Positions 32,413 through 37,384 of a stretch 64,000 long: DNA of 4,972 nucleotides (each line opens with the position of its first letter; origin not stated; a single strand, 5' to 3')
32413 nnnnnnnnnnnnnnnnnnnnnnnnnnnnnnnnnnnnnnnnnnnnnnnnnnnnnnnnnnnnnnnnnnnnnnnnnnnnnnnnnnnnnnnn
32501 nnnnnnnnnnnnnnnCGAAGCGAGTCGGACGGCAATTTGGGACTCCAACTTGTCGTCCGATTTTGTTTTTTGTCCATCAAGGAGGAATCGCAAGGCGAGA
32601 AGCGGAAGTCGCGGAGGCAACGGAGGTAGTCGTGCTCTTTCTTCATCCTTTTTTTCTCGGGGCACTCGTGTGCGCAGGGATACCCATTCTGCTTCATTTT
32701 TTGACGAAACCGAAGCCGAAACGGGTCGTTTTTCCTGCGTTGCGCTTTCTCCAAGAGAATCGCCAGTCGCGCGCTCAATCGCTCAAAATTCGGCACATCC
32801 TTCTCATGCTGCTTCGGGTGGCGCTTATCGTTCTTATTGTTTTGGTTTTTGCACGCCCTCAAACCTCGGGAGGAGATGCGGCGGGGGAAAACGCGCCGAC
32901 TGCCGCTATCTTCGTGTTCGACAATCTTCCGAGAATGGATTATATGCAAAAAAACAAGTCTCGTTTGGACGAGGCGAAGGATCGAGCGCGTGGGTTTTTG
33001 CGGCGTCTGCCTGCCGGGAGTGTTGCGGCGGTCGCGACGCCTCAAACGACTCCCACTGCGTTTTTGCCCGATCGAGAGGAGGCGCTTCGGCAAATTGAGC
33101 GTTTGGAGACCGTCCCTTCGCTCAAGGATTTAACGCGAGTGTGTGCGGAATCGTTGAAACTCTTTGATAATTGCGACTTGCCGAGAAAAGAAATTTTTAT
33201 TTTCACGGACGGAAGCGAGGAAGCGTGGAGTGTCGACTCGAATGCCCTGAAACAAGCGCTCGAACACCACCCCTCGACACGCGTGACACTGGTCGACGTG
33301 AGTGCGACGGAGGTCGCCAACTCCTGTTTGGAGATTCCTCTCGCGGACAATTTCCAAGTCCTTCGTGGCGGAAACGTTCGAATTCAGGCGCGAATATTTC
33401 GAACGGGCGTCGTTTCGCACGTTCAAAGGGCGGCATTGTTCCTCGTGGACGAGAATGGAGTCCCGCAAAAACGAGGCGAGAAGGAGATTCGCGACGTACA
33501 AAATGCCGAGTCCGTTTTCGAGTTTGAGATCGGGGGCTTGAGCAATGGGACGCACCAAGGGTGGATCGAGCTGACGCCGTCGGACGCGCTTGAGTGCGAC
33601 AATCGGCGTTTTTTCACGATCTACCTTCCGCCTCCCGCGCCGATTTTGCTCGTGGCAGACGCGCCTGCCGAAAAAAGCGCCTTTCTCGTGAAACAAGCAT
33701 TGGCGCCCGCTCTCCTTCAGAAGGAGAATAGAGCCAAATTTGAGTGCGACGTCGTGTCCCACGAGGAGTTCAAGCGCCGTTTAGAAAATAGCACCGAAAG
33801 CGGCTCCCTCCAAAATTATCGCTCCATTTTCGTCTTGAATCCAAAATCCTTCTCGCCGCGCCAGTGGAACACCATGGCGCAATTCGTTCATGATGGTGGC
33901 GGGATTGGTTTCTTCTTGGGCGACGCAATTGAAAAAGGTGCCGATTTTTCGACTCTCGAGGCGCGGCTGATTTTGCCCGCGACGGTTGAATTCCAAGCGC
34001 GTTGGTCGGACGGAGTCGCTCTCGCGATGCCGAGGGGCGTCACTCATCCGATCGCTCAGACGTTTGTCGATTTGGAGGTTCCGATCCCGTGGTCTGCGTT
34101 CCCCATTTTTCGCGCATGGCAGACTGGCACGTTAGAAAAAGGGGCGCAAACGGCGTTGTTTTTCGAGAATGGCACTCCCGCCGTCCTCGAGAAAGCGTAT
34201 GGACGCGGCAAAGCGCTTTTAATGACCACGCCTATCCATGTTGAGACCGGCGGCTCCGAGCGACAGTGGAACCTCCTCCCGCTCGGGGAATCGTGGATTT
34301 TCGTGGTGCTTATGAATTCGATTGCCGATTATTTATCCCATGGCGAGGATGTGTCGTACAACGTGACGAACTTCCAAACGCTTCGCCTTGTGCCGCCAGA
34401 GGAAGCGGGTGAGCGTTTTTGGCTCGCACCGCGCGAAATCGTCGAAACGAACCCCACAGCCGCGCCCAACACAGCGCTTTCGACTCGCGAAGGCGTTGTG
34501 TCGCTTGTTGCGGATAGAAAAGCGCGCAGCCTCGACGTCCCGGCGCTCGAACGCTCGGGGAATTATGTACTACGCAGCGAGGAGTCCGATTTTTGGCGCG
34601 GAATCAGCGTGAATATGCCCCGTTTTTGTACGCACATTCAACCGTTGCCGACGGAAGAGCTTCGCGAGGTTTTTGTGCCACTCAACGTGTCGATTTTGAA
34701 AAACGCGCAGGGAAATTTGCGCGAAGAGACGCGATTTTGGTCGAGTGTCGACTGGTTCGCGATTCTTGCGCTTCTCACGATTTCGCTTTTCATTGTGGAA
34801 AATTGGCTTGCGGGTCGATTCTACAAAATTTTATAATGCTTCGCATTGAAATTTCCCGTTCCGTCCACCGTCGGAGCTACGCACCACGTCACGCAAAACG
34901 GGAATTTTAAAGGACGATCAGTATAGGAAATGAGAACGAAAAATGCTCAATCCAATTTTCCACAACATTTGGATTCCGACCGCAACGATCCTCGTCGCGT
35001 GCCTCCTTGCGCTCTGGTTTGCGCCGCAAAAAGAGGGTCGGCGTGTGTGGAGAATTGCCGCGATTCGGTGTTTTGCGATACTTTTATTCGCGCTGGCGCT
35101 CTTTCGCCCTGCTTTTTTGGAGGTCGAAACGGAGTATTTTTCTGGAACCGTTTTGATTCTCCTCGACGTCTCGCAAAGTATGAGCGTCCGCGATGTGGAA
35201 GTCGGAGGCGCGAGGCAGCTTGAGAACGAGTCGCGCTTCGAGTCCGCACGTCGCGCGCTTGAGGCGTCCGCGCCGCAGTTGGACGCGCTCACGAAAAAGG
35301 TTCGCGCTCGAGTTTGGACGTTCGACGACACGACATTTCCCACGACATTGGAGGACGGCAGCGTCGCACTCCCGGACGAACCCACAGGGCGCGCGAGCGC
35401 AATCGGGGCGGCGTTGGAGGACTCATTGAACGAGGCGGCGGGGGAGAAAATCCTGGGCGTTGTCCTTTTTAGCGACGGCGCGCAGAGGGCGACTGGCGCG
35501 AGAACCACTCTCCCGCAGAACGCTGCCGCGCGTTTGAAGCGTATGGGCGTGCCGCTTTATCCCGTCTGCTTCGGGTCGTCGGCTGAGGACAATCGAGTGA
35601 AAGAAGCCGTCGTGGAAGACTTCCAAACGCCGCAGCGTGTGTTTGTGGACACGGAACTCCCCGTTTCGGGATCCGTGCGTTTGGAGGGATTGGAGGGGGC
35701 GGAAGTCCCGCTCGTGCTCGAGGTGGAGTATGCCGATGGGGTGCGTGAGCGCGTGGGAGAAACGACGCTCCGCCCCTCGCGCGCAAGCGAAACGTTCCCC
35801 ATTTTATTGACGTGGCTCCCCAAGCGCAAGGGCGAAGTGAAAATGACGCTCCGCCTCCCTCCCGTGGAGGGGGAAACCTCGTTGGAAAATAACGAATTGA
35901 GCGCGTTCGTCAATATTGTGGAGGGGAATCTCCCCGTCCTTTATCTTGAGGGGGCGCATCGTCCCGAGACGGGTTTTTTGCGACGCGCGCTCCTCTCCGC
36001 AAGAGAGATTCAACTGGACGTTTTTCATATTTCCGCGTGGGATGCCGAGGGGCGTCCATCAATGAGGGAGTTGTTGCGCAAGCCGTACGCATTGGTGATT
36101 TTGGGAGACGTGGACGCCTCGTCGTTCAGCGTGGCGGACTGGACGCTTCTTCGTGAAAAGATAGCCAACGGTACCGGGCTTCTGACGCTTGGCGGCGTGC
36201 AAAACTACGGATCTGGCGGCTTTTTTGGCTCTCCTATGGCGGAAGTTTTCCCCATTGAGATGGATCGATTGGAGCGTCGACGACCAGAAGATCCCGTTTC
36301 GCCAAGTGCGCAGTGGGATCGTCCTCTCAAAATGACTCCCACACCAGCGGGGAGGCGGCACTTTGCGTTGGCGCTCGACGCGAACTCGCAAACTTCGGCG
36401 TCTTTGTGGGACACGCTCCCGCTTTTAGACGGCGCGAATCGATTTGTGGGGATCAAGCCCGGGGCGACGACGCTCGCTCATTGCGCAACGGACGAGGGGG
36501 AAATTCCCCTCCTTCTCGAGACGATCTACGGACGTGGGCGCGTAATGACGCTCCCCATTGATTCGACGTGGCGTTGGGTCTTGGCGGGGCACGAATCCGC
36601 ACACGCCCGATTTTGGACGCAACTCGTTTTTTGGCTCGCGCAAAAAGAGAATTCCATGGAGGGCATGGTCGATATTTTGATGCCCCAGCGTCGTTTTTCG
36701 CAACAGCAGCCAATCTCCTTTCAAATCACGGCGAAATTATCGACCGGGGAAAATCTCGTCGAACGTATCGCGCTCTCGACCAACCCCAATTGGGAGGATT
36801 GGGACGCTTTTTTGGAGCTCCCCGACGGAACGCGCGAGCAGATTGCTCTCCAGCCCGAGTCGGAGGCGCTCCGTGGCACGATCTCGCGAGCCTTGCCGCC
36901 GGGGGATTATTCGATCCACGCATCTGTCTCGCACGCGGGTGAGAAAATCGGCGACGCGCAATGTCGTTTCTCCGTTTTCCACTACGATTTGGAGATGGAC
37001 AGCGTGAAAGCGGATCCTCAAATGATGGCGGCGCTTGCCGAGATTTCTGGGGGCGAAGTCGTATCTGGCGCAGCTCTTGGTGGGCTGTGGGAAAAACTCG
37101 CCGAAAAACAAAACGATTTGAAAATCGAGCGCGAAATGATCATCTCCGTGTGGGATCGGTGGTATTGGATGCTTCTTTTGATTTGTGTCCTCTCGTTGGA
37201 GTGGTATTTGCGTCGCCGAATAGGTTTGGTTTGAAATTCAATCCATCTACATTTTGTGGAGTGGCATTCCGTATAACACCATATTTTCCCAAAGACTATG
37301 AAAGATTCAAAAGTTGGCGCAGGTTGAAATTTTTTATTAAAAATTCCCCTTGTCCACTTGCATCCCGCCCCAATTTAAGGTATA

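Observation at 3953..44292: Very dense family of ~101-108 bp palindromic intergenic elements, oriented toward downstream gene starts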

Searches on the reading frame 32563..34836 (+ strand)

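Call 12: search_protein_families(library=ncbifam, proteins=[window:32563-34836:+])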
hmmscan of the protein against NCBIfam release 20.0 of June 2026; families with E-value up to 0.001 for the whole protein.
window:32563-34836:+ (757 aa): 1 family
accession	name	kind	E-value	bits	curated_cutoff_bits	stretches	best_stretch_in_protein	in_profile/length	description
TIGR02226.1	two_anch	domain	4.6e-17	62.1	23.05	1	25-102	2-79/82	N-terminal double-transmembrane domain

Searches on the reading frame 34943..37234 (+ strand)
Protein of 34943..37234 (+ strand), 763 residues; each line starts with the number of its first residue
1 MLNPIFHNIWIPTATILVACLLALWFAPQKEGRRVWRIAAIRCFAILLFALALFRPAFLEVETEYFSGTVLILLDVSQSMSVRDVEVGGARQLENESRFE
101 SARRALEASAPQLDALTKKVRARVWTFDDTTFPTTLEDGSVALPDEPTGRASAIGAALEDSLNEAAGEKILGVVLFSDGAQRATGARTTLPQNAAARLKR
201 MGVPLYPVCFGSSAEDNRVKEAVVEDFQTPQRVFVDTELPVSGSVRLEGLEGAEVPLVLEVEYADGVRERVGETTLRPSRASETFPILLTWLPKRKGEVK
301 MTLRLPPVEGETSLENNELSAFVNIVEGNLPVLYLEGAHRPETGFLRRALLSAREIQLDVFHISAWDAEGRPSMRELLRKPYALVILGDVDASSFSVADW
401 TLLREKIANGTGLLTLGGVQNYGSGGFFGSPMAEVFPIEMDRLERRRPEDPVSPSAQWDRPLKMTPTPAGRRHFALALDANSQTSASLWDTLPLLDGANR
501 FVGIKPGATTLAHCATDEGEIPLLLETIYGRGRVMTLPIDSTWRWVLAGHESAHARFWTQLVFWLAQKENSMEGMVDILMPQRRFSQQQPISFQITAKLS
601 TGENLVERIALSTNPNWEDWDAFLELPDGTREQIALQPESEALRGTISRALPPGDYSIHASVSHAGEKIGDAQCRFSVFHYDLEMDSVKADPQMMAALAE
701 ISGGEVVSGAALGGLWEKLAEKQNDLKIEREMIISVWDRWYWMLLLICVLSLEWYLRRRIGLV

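Call 12: search_protein_families(library=ncbifam, proteins=[window:34943-37234:+])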
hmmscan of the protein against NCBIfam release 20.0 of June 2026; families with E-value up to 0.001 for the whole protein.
window:34943-37234:+ (763 aa): 1 family
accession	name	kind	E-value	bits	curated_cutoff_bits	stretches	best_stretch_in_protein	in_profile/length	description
NF010238.0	PRK13685.1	subfamily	1.6e-05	24.1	432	0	27-86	57-115/335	hypothetical protein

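Call 28: find_homologous_proteins(query=window:34943-37234:+, max_evalue=1e-20)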
Query window:34943-37234:+ (763 aa): 99 proteins with E <= 1e-20 among 8000 candidates.
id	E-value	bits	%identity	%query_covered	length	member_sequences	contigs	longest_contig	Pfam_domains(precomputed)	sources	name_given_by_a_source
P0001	0.0e+0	1725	100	100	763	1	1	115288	-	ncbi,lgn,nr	ncbi:MAG: hypothetical protein Q4D38_00760 [Planctomycetia bacterium]|nr:hypothetical protein [Planc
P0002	5.9e-236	803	50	100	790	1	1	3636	PF07090.18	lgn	-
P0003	1.2e-229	782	48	100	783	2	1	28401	PF07090.18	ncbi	-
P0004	2.8e-224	765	48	100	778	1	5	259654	PF07090.18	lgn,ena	-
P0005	2.5e-223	762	47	100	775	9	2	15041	PF07090.18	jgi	-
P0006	2.8e-223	761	48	100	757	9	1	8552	PF07090.18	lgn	-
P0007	1.9e-221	755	45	100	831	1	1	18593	PF00092.35,PF07090.18,PF13519.13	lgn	-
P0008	4.0e-213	728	47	100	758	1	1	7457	PF07090.18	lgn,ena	-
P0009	8.6e-213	727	47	100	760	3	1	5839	PF07090.18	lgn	-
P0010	4.2e-211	721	46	100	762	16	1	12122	PF07090.18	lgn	-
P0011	5.2e-211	721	44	99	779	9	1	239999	PF07090.18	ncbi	-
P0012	3.9e-210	718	46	79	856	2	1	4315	PF00092.35,PF07090.18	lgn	-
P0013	5.9e-210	717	43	100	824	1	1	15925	-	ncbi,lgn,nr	ncbi:MAG: hypothetical protein Q4C70_06115 [Planctomycetia bacterium]|nr:hypothetical protein [Planc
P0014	1.1e-209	716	46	100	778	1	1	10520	PF07090.18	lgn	-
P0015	2.8e-209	715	46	100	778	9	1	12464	-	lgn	-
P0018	2.1e-203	696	42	100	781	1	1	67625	-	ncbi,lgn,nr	ncbi:MAG: hypothetical protein Q4C96_02625 [Planctomycetia bacterium]|nr:hypothetical protein [Planc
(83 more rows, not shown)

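Call 29: find_encoding_contigs(protein=P0004, flank=10000, max_places=5)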
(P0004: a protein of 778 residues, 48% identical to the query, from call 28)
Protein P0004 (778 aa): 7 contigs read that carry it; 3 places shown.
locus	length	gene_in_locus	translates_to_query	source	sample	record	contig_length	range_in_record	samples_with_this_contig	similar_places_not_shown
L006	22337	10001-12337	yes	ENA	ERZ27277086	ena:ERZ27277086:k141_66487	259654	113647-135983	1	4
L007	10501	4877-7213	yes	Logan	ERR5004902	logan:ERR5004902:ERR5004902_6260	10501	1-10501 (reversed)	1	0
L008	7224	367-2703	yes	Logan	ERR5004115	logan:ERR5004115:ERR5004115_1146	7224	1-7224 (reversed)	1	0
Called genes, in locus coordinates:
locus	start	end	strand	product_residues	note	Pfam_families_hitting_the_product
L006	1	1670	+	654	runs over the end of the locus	PF02384:N6_Mtase, PF01170:UPF0020 (weak), PF13489:Methyltransf_23 (weak), PF07669:Eco57I, PF12950:TaqI_C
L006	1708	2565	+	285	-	PF01063:Aminotran_4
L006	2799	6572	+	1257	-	-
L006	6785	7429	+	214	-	PF00163:Ribosomal_S4, PF01479:S4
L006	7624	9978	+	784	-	PF07584:BatA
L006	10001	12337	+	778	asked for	PF07090:GATase1_like (faint)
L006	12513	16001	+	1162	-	PF13116:YhdP (faint)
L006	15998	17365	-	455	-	PF03616:Glt_symporter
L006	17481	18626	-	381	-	PF02737:3HCDH_N, PF00725:3HCDH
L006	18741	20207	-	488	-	PF00480:ROK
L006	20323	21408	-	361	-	PF01073:3Beta_HSD, PF01370:Epimerase, PF02719:Polysacc_synt_2 (weak), PF04321:RmlD_sub_bind, PF05368:NmrA, PF16363:GDP_Man_Dehyd, PF13460:NAD_binding_10, PF07993:NAD_binding_4, +1 more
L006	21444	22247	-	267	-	PF00459:Inositol_P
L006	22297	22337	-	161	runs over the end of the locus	-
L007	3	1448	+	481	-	?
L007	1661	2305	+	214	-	PF00163:Ribosomal_S4, PF01479:S4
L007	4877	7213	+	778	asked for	PF07090:GATase1_like (faint)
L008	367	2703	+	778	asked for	PF07090:GATase1_like (faint)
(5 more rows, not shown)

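Call 30: find_encoding_contigs(protein=P0003, flank=10000, max_places=3)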
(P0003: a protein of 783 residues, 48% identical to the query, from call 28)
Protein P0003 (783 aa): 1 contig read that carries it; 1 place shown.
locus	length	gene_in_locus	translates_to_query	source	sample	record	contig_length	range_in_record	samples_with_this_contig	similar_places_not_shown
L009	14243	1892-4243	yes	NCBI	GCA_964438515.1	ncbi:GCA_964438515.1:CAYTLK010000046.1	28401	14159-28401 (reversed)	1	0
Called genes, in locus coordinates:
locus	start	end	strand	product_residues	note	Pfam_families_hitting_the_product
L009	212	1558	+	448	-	PF02386:TrkH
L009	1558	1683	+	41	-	-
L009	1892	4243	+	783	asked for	PF07090:GATase1_like (faint)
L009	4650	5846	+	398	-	PF00162:PGK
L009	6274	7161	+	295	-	PF00149:Metallophos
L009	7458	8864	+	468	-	PF13424:TPR_12 (faint), PF14561:TPR_20 (faint), PF07719:TPR_2 (faint), PF13181:TPR_8 (faint), PF13428:TPR_14 (faint), PF21033:RMD1-3 (faint), PF25063:ARM_TT21_C (faint), PF00515:TPR_1 (faint), +2 more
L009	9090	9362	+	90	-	PF01649:Ribosomal_S20p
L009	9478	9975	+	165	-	PF01467:CTP_transf_like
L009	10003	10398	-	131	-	PF02050:FliJ (weak)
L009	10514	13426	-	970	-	PF18582:HZS_alpha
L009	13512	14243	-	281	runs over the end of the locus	PF16227:DUF4886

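Call 31: find_encoding_contigs(protein=P0018, flank=10000, max_places=3)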
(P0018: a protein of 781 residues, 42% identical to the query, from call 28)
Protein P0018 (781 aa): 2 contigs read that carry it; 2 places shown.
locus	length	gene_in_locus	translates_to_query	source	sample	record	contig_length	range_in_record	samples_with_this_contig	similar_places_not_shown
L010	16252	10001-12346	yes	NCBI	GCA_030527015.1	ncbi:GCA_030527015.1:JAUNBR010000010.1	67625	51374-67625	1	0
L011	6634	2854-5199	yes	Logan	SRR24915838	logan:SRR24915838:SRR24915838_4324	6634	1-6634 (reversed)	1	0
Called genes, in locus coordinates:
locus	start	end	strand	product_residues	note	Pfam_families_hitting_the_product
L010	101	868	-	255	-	PF00106:adh_short, PF08659:KR, PF13561:adh_short_C2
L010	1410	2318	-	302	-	PF00698:Acyl_transf_1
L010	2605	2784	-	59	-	PF01783:Ribosomal_L32p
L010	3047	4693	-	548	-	-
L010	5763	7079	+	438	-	PF00481:PP2C (weak), PF13672:PP2C_2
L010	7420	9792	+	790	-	PF07584:BatA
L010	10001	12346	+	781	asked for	-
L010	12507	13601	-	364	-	-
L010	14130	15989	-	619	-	PF20695:UbiD_N, PF01977:UbiD, PF20696:UbiD_C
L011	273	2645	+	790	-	PF07584:BatA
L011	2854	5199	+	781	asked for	-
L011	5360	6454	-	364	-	-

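Call 47: find_encoding_contigs(protein=P0013, flank=10000, max_places=3)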
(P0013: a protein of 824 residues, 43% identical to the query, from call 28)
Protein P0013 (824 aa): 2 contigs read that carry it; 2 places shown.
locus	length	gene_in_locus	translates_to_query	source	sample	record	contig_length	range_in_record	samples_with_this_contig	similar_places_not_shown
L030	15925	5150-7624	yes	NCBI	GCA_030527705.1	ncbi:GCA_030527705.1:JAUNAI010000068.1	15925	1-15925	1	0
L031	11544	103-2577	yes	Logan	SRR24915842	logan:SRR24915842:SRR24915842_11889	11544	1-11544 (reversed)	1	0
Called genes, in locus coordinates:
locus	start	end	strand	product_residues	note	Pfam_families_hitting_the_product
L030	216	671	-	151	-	PF12796:Ank_2, PF00023:Ank (faint), PF13606:Ank_3 (faint), PF13857:Ank_5 (weak)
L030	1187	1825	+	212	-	PF00163:Ribosomal_S4, PF01479:S4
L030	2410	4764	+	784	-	PF07584:BatA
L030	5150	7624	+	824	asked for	-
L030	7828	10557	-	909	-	PF18019:Cas3_HD, PF00270:DEAD, PF22590:Cas3-like_C_2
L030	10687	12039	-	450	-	PF05201:GlutR_N, PF02423:OCD_Mu_crystall (weak), PF01488:Shikimate_DH, PF13241:NAD_binding_7 (weak), PF03435:Sacchrp_dh_NADP (weak), PF03807:F420_oxidored (weak), PF00745:GlutR_dimer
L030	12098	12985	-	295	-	-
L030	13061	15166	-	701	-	PF00009:GTP_EFTU, PF22042:EF-G_D2, PF03144:GTP_EFTU_D2, PF14492:EFG_III, PF03764:EFG_IV, PF00679:EFG_C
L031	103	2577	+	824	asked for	-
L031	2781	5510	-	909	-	PF18019:Cas3_HD, PF00270:DEAD, PF22590:Cas3-like_C_2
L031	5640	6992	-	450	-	PF05201:GlutR_N, PF02423:OCD_Mu_crystall (weak), PF01488:Shikimate_DH, PF13241:NAD_binding_7 (weak), PF03435:Sacchrp_dh_NADP (weak), PF03807:F420_oxidored (weak), PF00745:GlutR_dimer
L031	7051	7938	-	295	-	-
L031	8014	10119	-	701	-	PF00009:GTP_EFTU, PF22042:EF-G_D2, PF03144:GTP_EFTU_D2, PF14492:EFG_III, PF03764:EFG_IV, PF00679:EFG_C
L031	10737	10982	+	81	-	-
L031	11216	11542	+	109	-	?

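Call 49: search_protein_families(library=pfam, proteins=[L010:3047-4693:-, L010:12507-13601:-], max_evalue=0.01)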
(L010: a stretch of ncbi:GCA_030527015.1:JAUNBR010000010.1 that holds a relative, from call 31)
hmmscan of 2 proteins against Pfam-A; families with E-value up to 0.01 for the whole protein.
L010:3047-4693:- (548 aa): 0 families

L010:12507-13601:- (364 aa): 0 families
